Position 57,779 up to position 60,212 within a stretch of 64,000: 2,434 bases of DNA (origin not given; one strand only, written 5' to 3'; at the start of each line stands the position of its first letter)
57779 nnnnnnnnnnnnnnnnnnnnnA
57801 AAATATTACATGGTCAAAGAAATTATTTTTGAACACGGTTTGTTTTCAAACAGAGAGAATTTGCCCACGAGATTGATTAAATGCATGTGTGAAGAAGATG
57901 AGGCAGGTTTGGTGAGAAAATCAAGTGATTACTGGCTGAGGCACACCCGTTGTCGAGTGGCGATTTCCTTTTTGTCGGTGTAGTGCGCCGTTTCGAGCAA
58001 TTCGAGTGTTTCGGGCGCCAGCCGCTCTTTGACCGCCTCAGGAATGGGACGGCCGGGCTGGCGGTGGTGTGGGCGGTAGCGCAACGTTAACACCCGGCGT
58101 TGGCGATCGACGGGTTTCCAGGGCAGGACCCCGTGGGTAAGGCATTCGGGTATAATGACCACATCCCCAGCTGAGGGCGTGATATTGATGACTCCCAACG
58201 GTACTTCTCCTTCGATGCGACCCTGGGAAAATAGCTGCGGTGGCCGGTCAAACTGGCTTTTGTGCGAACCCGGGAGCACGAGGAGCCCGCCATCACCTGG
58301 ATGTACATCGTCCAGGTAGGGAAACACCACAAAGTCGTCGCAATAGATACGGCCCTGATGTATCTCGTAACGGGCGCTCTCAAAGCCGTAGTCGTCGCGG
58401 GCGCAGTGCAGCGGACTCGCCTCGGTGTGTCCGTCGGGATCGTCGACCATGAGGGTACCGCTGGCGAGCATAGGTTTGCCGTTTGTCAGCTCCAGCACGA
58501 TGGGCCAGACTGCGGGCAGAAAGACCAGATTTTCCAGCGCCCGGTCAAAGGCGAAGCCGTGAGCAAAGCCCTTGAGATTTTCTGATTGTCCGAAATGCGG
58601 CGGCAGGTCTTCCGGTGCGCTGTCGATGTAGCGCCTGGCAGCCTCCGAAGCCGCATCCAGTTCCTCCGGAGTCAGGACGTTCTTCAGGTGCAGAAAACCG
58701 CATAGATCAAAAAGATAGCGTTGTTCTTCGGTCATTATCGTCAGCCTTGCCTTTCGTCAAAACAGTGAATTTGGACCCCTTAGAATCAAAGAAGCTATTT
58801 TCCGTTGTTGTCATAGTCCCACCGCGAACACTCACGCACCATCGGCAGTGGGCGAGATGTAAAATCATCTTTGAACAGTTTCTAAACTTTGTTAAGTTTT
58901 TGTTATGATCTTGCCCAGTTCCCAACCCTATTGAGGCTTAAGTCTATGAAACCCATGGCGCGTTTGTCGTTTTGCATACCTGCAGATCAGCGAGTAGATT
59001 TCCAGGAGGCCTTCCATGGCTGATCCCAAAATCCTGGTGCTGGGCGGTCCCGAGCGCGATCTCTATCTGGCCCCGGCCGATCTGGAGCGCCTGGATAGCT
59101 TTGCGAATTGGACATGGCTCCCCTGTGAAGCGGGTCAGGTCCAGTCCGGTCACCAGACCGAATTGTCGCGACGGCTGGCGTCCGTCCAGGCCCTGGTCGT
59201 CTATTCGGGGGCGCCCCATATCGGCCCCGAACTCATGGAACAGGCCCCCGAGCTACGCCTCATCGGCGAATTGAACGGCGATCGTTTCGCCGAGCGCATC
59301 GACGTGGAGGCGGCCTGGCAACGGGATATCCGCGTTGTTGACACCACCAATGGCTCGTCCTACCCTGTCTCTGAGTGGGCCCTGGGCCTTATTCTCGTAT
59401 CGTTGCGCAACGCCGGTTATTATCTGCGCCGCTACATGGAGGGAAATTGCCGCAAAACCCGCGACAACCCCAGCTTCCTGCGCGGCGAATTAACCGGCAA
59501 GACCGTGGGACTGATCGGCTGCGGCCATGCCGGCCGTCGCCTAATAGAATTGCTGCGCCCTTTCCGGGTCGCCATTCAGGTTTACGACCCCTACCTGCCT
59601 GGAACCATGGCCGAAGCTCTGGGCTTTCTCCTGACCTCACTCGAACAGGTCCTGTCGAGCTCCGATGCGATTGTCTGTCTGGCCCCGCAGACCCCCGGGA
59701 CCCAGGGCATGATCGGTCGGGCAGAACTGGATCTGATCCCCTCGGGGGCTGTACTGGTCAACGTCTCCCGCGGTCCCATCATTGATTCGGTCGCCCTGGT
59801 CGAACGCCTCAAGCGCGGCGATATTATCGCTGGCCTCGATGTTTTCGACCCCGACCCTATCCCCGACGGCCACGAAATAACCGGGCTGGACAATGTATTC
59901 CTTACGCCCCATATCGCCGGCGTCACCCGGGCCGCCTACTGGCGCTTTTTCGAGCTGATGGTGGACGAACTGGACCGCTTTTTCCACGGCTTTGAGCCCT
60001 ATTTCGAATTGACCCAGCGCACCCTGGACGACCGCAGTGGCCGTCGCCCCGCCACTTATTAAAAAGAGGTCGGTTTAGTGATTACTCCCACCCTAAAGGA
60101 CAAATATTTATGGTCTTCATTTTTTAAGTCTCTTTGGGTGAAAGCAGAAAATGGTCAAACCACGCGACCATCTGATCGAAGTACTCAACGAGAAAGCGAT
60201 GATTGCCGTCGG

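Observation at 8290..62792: Nine PhyH-family Fe/2OG dioxygenase paralogs systematically interleaved and co-transcribed with 13 cytoplasmic sulfatases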

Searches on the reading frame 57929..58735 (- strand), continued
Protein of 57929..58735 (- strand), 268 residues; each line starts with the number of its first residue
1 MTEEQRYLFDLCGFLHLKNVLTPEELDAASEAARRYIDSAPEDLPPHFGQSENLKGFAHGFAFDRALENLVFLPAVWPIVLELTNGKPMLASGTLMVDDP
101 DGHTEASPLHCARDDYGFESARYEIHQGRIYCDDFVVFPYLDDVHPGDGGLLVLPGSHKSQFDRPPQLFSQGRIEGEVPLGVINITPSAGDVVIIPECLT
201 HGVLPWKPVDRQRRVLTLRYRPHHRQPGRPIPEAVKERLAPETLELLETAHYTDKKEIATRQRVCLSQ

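Call 68: find_encoding_contigs(protein=P0310, flank=8000, max_places=1)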
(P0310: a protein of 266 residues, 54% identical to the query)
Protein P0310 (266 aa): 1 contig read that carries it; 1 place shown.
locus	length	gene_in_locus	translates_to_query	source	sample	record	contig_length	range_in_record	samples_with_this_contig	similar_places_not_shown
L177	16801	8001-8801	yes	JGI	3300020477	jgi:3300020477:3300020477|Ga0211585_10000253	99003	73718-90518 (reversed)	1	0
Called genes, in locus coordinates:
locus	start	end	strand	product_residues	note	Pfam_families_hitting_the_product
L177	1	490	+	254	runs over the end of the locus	PF05721:PhyH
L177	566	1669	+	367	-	PF03747:ADP_ribosyl_GH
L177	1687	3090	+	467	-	PF00884:Sulfatase, PF01663:Phosphodiest (faint), PF16347:SGSH_C (weak)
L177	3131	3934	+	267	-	PF05721:PhyH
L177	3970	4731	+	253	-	PF05721:PhyH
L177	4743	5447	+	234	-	PF06283:ThuA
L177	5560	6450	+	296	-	PF05721:PhyH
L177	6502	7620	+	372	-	PF05721:PhyH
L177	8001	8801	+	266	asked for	PF05721:PhyH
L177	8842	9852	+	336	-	PF01408:GFO_IDH_MocA, PF02894:GFO_IDH_MocA_C, PF22725:GFO_IDH_MocA_C3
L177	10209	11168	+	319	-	PF00205:TPP_enzyme_M, PF02775:TPP_enzyme_C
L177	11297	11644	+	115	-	PF05336:rhaM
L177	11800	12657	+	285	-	PF05721:PhyH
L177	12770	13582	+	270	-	-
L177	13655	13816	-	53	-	-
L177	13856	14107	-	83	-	-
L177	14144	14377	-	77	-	-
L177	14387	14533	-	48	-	-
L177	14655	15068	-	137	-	PF08668:HDOD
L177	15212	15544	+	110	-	-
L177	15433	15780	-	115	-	PF00072:Response_reg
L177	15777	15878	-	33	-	-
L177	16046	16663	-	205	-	PF01613:Flavin_Reduct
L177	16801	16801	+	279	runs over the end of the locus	PF01073:3Beta_HSD (faint), PF01370:Epimerase, PF07993:NAD_binding_4 (faint)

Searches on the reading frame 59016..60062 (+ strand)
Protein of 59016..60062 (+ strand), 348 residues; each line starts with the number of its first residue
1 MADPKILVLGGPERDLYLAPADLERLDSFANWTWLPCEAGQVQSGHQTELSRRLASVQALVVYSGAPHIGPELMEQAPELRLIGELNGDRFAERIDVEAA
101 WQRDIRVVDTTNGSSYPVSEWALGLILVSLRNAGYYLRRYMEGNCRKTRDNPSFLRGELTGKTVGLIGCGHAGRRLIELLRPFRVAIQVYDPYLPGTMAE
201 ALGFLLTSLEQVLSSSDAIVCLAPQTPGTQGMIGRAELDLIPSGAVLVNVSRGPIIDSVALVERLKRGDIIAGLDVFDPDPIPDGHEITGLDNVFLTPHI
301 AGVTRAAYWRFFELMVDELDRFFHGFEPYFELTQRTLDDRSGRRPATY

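Call 6: search_protein_families(library=pfam, proteins=[window:59016-60062:+])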
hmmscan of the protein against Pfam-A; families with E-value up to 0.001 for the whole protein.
window:59016-60062:+ (348 aa): 2 families
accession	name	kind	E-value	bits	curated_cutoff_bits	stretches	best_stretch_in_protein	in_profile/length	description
PF02826.25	2-Hacid_dh_C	-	1.2e-44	152.3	25.1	1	123-301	1-178/178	D-isomer specific 2-hydroxyacid dehydrogenase, NAD binding domain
PF00389.36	2-Hacid_dh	-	1.1e-07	32.1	24.6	1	47-325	30-126/134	D-isomer specific 2-hydroxyacid dehydrogenase, catalytic domain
